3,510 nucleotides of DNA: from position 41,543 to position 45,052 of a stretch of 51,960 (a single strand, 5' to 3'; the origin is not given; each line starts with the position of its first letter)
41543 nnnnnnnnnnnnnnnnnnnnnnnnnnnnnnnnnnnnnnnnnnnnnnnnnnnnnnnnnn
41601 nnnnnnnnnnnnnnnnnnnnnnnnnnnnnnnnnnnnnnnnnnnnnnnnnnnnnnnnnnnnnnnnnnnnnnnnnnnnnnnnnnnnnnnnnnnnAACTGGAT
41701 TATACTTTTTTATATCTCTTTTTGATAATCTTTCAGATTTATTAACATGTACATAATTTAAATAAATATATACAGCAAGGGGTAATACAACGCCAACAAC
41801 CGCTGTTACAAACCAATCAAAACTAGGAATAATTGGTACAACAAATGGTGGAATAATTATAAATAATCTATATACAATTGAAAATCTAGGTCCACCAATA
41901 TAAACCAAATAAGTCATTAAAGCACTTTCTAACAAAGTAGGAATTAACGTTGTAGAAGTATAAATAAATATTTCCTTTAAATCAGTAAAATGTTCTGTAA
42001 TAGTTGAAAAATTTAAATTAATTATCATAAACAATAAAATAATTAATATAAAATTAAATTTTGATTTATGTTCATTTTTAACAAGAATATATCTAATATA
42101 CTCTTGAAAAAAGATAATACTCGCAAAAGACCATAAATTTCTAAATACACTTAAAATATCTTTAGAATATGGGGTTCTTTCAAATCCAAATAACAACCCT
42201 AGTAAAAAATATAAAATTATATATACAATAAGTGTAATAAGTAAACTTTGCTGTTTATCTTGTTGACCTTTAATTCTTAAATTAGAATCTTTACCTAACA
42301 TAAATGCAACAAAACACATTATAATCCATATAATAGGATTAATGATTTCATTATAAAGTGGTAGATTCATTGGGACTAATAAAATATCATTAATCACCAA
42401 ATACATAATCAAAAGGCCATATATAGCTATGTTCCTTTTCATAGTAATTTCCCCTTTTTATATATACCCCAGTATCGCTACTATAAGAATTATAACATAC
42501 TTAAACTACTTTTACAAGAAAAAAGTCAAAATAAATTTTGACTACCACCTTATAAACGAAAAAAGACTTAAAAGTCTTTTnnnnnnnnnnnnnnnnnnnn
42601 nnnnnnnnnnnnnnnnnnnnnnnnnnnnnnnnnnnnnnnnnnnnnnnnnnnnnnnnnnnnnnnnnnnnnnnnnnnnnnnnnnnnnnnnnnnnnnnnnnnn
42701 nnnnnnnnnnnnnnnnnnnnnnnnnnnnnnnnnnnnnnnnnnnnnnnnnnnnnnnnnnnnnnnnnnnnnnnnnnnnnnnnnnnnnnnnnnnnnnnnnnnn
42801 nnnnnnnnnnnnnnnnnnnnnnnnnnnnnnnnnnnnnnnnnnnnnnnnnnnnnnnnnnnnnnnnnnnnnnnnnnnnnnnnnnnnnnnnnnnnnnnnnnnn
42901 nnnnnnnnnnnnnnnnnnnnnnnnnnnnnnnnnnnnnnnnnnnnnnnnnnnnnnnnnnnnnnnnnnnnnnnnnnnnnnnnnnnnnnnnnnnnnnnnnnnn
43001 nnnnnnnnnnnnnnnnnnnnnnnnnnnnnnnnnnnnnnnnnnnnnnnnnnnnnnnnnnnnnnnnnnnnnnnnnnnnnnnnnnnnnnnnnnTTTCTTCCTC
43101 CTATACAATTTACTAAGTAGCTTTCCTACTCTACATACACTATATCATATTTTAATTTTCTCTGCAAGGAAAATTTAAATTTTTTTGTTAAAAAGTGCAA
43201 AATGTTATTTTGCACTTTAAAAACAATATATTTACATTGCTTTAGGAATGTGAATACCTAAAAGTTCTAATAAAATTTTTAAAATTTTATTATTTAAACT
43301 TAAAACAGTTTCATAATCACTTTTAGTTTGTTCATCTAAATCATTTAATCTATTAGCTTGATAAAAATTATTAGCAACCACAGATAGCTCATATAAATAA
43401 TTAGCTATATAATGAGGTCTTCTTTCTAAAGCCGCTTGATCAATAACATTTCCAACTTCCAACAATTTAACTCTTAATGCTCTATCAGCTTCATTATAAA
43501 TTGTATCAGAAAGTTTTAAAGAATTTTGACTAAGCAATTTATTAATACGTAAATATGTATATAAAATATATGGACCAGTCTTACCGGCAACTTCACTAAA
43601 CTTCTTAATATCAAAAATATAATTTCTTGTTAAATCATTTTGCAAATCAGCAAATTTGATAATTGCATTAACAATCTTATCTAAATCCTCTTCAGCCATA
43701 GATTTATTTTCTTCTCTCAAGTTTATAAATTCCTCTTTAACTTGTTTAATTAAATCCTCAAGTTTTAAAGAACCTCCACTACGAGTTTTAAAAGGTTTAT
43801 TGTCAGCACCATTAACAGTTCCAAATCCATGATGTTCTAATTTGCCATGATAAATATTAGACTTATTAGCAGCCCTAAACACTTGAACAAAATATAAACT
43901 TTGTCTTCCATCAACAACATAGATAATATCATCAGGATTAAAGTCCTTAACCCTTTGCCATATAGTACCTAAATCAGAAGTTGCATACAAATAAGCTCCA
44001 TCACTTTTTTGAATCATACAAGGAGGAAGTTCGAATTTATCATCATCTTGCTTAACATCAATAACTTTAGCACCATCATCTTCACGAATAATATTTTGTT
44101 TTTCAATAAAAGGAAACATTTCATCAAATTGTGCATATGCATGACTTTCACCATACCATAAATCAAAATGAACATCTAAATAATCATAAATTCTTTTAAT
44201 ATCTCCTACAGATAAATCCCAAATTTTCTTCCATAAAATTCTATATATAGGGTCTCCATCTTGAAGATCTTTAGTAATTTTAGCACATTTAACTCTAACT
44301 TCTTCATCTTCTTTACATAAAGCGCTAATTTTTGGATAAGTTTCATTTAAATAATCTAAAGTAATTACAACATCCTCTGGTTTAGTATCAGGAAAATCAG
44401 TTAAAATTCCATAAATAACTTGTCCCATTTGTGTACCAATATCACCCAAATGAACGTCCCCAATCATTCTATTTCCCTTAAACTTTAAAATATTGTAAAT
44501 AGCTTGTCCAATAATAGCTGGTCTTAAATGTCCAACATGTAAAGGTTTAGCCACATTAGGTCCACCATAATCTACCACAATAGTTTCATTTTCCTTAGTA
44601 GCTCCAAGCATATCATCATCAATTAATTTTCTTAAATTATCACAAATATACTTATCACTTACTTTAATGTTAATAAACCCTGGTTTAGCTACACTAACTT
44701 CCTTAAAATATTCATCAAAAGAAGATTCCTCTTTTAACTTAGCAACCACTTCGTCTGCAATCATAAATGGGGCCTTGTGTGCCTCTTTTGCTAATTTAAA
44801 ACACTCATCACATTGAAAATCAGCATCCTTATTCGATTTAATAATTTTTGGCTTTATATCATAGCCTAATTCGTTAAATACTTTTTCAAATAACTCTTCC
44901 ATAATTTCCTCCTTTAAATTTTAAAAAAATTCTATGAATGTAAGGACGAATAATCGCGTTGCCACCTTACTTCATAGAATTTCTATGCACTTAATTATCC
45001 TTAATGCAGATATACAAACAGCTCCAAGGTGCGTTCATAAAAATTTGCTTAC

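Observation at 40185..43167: SipW-type signal peptidase fused to a large polytopic domain, with a cognate TasA/BsaA-like substrate and a bitopic partner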

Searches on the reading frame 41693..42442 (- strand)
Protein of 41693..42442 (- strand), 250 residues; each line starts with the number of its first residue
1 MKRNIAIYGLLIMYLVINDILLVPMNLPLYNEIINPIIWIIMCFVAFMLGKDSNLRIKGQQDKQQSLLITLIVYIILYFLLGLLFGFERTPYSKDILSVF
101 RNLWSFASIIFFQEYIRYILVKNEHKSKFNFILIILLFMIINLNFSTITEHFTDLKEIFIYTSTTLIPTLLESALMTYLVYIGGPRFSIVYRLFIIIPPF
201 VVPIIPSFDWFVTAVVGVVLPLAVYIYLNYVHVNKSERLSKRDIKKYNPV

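Call 20: search_protein_representatives(protein=window:41693-42442:-)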
Query: 250 residues. Proteins with E-value up to 0.001 (for the whole library): 992; up to 1e-10: 382; up to 1e-30: 33. The best 150 are listed.
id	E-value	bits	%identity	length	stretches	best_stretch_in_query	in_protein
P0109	1.1e-98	346.3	63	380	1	1-250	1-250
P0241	2.9e-80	285.9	55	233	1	2-233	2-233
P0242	2.6e-71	256.6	50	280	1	1-248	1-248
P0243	2.2e-49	184.8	51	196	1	1-162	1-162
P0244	1.7e-47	178.6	38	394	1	5-250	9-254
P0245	9.2e-45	169.7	39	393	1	3-246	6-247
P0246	2.0e-43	165.3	59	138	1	1-133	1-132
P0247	8.1e-43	163.3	37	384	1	2-249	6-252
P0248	8.9e-43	163.2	40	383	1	2-249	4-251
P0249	6.4e-42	160.4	40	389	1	6-249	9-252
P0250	7.3e-42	160.2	35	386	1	2-247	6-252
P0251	7.3e-41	156.9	36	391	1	5-236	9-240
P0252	9.8e-41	156.5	34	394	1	5-247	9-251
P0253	8.0e-40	153.5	36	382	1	2-243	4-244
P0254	1.2e-39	153.0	39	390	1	4-249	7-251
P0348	3.6e-19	85.9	27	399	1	6-235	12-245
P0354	1.1e-18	84.3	27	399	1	20-249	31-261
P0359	2.1e-18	83.3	29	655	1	7-239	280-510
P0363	4.0e-18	82.4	26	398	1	7-242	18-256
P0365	5.7e-18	81.9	29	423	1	5-237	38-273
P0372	2.4e-17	79.9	26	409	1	6-224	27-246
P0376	5.9e-17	78.6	23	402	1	7-249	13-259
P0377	7.5e-17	78.3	25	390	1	33-228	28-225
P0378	8.4e-17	78.1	31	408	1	9-231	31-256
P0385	1.9e-16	76.9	27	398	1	24-230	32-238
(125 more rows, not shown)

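Call 60: list_cluster_members(proteins=[P0359, P0365, P0372, P0376, P0377, P0378, P0385, P0363, P0354, P0348])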
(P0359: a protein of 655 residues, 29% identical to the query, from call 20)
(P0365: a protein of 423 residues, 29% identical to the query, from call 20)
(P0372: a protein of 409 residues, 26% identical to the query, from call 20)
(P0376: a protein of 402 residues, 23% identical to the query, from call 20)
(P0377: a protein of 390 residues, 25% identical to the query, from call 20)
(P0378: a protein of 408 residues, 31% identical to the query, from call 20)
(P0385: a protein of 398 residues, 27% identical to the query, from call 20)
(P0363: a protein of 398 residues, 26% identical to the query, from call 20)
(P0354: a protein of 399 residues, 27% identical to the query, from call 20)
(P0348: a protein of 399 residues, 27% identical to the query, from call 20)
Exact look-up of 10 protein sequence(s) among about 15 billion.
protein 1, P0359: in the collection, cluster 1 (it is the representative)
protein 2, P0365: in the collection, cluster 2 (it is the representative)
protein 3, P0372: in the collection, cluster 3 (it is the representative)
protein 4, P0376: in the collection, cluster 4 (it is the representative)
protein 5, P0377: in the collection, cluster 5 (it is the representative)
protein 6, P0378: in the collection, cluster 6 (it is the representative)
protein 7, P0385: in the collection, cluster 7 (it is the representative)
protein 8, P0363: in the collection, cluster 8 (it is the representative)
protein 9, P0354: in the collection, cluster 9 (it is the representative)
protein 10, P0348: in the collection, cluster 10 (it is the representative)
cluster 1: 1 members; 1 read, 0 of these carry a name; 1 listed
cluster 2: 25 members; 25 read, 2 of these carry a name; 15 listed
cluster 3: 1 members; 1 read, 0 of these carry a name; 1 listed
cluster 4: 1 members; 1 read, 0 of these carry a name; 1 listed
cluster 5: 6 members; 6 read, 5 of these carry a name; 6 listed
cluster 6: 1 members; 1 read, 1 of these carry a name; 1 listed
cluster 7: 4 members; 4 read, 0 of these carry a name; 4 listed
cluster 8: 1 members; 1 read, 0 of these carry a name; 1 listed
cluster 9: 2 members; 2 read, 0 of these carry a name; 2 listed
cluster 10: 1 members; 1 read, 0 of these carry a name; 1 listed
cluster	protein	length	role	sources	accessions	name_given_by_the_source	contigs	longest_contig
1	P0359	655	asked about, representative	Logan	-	-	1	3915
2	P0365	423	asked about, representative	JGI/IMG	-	signal peptidase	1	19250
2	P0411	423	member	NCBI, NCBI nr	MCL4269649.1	MAG: signal peptidase I [Anaerolineales bacterium] | signal peptidase I [Anaerolineales bacterium]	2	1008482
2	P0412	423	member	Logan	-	-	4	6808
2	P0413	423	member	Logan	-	-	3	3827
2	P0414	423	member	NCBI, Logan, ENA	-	-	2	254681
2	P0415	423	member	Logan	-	-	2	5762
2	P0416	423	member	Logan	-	-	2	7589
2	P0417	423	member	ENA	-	-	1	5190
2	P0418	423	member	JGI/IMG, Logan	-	-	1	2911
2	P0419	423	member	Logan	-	-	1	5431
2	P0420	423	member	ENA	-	-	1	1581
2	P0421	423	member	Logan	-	-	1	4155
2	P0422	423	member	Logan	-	-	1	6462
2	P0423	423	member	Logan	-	-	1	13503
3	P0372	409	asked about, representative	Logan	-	-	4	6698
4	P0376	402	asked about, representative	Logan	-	-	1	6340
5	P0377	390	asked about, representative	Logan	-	-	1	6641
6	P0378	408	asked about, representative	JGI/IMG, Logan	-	signal peptidase I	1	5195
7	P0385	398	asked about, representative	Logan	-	-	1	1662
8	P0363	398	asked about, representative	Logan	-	-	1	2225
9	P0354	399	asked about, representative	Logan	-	-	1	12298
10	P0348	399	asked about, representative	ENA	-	-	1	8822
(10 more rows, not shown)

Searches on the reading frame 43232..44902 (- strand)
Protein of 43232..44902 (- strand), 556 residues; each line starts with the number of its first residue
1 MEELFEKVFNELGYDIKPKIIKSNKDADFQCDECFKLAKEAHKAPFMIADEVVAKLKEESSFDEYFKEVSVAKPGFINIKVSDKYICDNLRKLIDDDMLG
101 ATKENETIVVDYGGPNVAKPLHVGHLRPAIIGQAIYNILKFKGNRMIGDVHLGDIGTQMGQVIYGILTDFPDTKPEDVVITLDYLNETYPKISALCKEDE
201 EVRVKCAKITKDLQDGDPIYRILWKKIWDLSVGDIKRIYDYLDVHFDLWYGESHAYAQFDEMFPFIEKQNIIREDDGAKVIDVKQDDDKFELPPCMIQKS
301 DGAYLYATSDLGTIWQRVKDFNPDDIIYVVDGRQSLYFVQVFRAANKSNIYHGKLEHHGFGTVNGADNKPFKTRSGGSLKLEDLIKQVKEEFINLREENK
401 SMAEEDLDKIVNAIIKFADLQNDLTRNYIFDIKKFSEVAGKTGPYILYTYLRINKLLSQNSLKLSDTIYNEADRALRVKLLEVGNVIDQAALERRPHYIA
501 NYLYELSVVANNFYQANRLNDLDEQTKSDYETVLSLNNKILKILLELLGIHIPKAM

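Call 48: search_protein_families(library=pfam, proteins=[window:43232-44902:-], max_evalue=0.001)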
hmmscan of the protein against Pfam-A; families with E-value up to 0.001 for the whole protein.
window:43232-44902:- (556 aa): 3 families
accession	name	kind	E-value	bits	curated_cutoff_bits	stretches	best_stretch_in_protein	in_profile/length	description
PF00750.26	tRNA-synt_1d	-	1.3e-76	258.3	23.3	1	96-431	9-348/349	tRNA synthetases class I (R), catalytic domain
PF03485.21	Arg_tRNA_synt_N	-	9.8e-15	55.4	21.5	1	6-80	8-84/85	Arginyl tRNA synthetase N terminal domain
PF05746.21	DALR_1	-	1.7e-14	54.3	22.3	1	446-556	1-117/117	DALR anticodon binding domain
